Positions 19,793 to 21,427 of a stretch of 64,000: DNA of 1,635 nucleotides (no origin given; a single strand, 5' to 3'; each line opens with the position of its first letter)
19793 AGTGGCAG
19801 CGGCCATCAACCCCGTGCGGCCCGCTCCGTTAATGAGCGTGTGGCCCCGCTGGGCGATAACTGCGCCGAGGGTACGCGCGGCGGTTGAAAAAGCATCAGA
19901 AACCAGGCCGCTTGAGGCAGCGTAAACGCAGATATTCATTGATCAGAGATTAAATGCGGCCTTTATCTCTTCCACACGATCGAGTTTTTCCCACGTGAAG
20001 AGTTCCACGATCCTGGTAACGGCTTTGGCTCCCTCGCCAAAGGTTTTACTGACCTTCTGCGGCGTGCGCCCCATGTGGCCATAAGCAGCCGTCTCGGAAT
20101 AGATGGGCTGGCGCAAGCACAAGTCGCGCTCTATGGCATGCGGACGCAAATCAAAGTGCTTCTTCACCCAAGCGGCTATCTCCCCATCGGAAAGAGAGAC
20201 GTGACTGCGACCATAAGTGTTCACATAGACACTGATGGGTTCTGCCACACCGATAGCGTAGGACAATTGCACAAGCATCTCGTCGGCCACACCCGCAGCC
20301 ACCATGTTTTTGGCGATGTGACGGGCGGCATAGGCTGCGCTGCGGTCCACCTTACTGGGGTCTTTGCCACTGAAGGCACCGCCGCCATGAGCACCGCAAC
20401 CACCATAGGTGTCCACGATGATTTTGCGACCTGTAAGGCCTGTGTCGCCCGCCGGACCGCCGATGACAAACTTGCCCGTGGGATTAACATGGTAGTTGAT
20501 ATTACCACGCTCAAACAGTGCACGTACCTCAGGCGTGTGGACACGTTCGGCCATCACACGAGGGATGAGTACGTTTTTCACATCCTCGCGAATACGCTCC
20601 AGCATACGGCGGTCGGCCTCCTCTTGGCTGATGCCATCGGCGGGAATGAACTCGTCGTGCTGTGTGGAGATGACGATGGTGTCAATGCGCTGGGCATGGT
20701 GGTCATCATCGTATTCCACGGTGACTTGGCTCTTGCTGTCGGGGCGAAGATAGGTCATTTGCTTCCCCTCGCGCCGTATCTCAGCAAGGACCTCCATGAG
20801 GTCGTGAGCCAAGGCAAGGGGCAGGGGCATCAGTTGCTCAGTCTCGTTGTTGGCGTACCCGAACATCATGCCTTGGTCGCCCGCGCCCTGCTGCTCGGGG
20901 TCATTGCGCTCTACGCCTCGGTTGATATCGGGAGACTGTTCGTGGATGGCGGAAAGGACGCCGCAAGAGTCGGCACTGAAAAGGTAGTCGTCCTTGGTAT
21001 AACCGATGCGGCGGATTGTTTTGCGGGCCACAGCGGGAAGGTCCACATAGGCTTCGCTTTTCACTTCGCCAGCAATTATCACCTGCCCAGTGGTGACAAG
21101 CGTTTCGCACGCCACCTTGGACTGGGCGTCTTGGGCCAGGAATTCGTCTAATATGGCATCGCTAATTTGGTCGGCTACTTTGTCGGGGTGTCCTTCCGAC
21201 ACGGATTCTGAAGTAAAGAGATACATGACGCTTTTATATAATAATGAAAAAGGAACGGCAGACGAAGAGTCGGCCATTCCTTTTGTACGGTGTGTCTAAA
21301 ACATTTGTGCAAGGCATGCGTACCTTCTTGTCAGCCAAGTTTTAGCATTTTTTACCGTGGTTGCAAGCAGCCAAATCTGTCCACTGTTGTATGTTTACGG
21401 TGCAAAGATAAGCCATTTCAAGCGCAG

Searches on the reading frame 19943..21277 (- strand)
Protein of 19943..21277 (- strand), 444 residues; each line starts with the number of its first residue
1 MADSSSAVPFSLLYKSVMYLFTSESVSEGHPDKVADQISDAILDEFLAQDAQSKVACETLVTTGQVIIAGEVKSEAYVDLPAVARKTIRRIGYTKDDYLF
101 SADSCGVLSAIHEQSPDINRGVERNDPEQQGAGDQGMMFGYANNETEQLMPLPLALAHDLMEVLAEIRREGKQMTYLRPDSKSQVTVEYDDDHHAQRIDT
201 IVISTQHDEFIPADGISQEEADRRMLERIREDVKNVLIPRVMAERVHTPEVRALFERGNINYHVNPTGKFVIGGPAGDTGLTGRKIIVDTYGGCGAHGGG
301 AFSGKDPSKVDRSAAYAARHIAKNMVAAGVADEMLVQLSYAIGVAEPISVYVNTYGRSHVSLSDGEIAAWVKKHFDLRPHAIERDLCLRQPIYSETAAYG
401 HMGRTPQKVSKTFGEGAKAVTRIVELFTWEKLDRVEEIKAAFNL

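Call 74: search_protein_families(library=pfam, proteins=[window:19943-21277:-], max_evalue=0.00001)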
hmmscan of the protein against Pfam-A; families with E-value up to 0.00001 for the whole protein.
window:19943-21277:- (444 aa): 3 families
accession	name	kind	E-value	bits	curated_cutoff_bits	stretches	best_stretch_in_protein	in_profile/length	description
PF02773.21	S-AdoMet_synt_C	-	4.2e-62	208.6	25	1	272-405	1-132/138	S-adenosylmethionine synthetase, C-terminal domain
PF00438.25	S-AdoMet_synt_N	-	3.4e-44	149.9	33.1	1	19-116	2-99/99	S-adenosylmethionine synthetase, N-terminal domain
PF02772.21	S-AdoMet_synt_M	-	2.3e-42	144.3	29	1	129-270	1-120/120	S-adenosylmethionine synthetase, central domain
